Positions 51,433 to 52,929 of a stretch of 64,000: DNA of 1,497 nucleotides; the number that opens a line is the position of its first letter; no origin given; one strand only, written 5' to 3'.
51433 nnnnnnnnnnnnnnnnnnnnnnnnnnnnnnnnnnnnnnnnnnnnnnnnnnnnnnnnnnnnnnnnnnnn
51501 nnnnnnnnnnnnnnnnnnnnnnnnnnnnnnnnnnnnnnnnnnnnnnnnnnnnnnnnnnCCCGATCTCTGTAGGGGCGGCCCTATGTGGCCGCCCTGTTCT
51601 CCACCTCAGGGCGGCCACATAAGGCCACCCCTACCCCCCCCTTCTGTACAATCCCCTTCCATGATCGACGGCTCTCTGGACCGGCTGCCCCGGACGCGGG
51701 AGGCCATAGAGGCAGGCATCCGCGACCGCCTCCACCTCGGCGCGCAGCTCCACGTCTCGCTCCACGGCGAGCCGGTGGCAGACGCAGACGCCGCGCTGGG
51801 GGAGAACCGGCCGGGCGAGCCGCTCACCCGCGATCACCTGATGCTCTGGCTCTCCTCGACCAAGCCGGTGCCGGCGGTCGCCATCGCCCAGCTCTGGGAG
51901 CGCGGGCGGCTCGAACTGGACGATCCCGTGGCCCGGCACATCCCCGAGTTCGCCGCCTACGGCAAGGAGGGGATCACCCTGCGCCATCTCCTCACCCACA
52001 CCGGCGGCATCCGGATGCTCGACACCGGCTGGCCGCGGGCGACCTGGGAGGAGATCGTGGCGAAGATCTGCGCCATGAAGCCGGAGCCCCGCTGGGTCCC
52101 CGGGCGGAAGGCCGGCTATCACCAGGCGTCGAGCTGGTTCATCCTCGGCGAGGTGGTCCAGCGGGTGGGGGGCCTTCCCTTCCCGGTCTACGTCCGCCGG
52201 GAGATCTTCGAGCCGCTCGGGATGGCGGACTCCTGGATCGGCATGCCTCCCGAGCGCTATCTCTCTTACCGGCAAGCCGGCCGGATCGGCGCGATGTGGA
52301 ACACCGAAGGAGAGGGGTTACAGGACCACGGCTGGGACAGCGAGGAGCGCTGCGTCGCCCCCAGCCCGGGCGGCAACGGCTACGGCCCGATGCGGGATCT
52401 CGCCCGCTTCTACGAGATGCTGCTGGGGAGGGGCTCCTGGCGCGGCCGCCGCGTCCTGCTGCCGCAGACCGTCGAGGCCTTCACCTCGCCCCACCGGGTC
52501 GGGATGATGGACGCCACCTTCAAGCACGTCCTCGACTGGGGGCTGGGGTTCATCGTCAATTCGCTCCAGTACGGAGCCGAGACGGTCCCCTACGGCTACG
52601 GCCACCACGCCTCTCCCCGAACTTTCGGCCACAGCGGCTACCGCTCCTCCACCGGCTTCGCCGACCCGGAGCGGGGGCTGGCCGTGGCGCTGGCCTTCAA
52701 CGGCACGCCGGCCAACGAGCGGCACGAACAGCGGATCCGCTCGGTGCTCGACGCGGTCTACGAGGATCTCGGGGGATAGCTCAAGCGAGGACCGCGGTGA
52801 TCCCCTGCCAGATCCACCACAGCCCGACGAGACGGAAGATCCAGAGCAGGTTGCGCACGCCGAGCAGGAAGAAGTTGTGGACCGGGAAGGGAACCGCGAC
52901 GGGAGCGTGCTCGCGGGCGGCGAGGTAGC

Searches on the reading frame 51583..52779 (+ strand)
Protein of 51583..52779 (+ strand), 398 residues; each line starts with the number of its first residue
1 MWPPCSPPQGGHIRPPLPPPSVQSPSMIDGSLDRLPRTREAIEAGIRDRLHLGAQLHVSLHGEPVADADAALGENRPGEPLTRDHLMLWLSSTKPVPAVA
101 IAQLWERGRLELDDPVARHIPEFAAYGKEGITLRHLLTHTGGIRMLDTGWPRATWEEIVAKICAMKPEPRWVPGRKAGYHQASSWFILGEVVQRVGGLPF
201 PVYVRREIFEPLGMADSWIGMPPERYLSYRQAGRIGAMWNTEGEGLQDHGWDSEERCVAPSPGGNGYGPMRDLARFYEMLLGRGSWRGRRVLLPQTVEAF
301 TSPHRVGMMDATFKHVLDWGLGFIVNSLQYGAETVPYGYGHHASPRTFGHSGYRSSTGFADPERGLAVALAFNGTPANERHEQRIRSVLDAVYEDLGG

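Call 11: search_protein_families(library=pfam, proteins=[window:51583-52779:+], max_evalue=0.01)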
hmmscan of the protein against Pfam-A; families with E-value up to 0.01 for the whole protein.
window:51583-52779:+ (398 aa): 1 family
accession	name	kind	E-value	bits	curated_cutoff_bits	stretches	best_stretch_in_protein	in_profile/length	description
PF00144.29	Beta-lactamase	-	2e-65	221.6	27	1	42-392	5-328/329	Beta-lactamase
